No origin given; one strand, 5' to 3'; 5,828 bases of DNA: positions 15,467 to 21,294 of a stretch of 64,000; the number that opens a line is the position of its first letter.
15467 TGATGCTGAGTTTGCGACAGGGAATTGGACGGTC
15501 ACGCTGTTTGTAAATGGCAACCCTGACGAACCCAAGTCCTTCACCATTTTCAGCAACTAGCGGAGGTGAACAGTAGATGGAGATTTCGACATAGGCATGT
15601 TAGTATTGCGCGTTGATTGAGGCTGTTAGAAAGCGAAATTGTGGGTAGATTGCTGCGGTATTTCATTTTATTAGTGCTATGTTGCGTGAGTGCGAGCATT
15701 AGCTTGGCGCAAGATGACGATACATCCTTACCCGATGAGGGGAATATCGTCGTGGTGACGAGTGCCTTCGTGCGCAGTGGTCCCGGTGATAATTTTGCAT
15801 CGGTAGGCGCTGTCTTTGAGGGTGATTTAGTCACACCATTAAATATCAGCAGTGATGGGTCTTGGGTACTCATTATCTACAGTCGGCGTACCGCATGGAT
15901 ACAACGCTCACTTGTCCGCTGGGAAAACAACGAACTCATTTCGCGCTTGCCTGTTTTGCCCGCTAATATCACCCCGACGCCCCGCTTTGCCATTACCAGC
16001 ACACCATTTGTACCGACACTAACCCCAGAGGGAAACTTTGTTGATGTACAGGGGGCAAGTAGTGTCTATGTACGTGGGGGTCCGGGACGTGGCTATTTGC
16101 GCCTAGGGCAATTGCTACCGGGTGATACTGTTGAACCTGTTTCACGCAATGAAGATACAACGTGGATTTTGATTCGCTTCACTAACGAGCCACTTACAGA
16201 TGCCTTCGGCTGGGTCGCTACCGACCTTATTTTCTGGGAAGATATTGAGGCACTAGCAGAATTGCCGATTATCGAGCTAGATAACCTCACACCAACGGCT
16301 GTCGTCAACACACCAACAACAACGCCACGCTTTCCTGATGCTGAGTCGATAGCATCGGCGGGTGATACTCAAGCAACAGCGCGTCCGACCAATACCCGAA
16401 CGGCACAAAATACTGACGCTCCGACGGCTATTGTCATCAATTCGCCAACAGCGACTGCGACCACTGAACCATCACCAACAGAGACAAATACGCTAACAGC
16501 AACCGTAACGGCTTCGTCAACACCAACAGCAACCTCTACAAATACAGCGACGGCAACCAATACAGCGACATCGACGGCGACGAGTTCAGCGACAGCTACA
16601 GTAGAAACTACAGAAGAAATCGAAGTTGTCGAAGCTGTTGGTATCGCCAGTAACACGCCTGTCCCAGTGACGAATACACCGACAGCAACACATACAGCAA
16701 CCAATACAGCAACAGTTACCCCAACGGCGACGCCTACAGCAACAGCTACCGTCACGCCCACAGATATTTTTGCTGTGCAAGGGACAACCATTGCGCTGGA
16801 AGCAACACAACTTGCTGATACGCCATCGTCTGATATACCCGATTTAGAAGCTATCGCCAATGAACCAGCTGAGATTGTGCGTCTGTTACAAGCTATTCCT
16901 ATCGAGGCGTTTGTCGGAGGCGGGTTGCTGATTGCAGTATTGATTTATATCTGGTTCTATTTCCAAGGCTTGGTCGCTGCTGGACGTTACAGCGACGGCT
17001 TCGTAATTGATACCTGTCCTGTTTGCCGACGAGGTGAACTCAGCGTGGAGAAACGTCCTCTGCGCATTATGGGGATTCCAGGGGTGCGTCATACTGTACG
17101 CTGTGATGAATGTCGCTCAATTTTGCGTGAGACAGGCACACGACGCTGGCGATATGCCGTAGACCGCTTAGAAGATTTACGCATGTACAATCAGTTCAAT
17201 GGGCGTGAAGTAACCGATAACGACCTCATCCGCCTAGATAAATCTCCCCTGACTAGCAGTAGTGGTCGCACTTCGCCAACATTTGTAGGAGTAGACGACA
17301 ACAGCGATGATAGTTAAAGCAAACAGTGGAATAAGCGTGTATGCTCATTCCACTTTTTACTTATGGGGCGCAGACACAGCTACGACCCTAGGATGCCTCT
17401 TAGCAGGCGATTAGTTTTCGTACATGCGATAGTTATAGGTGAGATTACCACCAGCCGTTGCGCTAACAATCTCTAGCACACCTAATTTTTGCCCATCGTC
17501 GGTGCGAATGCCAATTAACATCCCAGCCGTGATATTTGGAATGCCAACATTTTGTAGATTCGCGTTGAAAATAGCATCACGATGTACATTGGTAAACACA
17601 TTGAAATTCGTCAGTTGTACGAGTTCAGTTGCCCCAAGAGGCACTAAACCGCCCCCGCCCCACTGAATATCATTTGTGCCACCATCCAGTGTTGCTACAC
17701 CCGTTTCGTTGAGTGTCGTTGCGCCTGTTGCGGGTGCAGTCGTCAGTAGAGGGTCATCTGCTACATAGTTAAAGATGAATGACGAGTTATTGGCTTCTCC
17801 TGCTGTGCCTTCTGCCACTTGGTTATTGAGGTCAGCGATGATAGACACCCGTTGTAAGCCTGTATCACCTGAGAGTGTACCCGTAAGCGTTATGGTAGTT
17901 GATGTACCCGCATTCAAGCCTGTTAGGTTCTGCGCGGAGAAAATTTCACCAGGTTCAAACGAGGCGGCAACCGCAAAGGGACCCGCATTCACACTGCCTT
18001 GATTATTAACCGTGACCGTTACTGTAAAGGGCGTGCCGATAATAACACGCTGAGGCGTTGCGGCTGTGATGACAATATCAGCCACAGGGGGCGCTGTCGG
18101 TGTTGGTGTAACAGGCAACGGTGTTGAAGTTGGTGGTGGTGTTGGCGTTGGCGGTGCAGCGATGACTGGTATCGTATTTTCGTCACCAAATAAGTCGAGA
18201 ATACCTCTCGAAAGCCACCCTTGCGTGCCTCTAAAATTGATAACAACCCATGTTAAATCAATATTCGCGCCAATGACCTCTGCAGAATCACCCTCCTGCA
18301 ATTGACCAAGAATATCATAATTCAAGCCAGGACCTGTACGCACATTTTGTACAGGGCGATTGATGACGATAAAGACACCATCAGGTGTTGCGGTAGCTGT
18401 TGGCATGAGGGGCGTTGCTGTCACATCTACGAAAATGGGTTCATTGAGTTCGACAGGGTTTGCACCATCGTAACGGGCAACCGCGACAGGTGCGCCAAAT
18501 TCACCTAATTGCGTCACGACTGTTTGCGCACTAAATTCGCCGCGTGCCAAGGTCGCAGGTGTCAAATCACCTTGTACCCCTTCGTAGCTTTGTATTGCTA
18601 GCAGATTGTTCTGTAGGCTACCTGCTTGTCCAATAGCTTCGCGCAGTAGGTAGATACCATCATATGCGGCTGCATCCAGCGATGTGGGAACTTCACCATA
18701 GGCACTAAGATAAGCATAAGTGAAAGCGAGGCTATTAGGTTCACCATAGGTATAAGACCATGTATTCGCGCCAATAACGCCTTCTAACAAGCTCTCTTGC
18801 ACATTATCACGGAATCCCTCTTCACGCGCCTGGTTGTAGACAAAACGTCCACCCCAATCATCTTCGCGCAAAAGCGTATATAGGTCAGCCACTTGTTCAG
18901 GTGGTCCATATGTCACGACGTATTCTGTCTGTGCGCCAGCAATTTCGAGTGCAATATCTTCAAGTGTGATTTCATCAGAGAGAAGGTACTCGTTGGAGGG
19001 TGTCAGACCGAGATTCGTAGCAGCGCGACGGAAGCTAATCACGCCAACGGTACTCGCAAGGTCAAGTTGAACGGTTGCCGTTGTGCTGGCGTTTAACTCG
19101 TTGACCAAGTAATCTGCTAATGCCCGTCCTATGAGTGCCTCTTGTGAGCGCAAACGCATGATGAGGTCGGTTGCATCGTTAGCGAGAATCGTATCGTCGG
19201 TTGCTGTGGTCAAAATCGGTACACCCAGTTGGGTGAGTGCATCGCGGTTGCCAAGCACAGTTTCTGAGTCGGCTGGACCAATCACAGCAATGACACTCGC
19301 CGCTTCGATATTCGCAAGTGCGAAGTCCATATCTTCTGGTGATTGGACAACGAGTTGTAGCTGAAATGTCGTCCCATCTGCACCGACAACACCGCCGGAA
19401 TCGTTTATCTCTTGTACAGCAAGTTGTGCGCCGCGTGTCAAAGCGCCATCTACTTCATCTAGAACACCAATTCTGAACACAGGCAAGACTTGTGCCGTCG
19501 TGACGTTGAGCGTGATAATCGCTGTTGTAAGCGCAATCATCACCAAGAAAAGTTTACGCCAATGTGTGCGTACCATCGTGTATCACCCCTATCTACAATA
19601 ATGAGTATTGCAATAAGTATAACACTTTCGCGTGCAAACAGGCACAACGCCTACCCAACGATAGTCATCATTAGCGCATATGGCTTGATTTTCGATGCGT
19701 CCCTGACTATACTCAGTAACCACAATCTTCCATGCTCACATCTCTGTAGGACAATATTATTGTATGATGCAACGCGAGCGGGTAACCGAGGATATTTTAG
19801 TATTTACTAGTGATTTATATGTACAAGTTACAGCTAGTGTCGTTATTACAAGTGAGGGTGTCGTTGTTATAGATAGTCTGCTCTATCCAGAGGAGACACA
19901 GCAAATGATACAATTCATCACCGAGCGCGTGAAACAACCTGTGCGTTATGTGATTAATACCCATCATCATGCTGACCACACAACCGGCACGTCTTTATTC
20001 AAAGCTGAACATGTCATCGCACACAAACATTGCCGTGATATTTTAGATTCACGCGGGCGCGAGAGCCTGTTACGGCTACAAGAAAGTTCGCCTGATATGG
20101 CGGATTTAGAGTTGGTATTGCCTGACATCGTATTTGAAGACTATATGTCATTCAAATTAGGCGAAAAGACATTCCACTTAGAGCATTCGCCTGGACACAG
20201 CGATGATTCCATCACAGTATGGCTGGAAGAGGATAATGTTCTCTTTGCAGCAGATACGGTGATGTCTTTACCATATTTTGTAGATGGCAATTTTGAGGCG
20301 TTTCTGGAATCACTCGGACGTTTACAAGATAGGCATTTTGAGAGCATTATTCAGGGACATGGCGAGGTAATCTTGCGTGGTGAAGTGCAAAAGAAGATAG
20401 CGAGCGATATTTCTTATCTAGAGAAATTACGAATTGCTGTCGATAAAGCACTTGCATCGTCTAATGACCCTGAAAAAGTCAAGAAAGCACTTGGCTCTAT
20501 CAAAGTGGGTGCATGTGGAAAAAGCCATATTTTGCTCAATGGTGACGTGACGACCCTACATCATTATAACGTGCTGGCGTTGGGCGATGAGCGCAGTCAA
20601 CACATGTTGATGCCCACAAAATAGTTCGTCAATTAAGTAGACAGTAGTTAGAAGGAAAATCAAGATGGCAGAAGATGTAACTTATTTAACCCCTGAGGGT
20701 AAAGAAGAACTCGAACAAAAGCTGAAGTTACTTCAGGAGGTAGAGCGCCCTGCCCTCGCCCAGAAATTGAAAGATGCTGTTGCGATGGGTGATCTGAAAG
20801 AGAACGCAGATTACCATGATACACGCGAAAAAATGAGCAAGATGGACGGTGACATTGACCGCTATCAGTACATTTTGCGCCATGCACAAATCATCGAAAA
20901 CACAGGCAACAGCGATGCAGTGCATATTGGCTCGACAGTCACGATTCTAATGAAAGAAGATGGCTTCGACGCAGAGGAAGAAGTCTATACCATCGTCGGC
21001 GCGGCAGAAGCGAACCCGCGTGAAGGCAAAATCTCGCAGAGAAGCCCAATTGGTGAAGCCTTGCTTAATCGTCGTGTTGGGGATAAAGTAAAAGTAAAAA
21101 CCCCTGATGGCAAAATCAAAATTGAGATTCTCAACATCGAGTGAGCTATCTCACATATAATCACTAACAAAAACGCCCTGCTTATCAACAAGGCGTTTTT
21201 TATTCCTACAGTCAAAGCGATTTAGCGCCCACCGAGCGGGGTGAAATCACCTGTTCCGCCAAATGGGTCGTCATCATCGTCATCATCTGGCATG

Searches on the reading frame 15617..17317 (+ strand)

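Call 3: search_protein_families(library=pfam, proteins=[window:15617-17317:+])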
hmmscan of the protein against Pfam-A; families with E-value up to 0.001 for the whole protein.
window:15617-17317:+ (566 aa): 1 family
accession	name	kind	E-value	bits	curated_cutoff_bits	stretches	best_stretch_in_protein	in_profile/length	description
PF08239.17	SH3_3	-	1.1e-12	48.4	27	2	148-204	1-52/54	Bacterial SH3 domain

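Call 7: search_protein_families(library=ncbifam, proteins=[window:15617-17317:+], max_evalue=0.01)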
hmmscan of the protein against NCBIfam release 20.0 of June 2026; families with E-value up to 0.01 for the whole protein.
window:15617-17317:+ (566 aa): 1 family
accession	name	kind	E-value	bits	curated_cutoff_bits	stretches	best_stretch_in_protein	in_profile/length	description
TIGR04211.1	SH3_and_anchor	equivalog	2.6e-08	33.7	65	1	51-101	9-59/198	TIGR04211 family SH3 domain-containing protein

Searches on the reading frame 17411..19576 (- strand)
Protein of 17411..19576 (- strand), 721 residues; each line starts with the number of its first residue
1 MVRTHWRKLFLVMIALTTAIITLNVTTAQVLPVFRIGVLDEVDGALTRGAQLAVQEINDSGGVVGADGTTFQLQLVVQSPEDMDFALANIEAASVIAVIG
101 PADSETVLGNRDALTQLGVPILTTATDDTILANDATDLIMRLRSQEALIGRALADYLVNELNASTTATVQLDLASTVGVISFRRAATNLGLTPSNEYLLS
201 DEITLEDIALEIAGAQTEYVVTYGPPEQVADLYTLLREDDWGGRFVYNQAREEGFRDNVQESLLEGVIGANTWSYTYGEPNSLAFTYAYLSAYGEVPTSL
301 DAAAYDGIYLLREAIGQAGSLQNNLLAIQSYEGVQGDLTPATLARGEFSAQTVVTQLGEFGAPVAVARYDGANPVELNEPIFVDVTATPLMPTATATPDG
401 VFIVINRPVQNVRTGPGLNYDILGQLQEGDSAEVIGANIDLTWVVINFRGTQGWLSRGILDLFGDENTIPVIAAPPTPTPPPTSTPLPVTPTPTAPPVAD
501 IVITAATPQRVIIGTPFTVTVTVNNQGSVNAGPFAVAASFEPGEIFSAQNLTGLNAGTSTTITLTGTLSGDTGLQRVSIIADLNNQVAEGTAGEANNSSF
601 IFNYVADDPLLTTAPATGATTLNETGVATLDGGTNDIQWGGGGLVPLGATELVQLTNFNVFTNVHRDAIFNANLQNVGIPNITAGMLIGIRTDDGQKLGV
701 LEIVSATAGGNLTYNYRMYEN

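Call 44: search_protein_families(library=pfam, proteins=[window:17411-19576:-], max_evalue=0.001)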
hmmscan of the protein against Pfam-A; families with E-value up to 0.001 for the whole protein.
window:17411-19576:- (721 aa): 4 families
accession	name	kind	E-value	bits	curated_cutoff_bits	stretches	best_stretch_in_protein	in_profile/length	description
PF13458.12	Peripla_BP_6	-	2.7e-17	63.9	31.7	1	43-322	18-300/343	Periplasmic binding protein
PF07705.17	CARDB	-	1.5e-11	44.8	22.7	1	499-598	2-98/101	CARDB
PF08239.17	SH3_3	-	2.3e-08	34.5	27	1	411-458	4-51/54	Bacterial SH3 domain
PF01094.35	ANF_receptor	-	9.2e-05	22.1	25.4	0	50-156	6-113/353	Receptor family ligand binding region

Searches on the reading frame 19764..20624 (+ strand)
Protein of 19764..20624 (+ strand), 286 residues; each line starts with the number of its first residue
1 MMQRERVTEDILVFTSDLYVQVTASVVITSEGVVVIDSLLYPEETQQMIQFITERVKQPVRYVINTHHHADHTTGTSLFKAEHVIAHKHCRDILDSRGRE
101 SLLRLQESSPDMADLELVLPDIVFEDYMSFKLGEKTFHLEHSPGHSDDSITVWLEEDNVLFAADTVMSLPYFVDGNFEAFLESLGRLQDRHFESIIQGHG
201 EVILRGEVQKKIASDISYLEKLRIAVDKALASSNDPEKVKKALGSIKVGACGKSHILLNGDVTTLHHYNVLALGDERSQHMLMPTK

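Call 44: search_protein_families(library=pfam, proteins=[window:19764-20624:+], max_evalue=0.001)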
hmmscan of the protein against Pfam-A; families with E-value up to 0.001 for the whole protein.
window:19764-20624:+ (286 aa): 2 families
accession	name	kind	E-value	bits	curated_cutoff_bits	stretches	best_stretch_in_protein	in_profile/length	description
PF00753.33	Lactamase_B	-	2e-20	74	22.7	1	21-170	5-155/196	Metallo-beta-lactamase superfamily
PF12706.13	Lactamase_B_2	-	0.00014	22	27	1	55-100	24-76/200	Beta-lactamase superfamily domain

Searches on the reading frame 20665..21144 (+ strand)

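Call 44: search_protein_families(library=pfam, proteins=[window:20665-21144:+], max_evalue=0.001)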
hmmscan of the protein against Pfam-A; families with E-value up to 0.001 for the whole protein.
window:20665-21144:+ (159 aa): 2 families
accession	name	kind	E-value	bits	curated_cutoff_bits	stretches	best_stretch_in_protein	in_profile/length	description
PF01272.25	GreA_GreB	-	4.1e-26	91.2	26.9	1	83-159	3-76/77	Transcription elongation factor, GreA/GreB, C-term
PF03449.20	GreA_GreB_N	-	9.9e-20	71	24.5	1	7-76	2-71/71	Transcription elongation factor, N-terminal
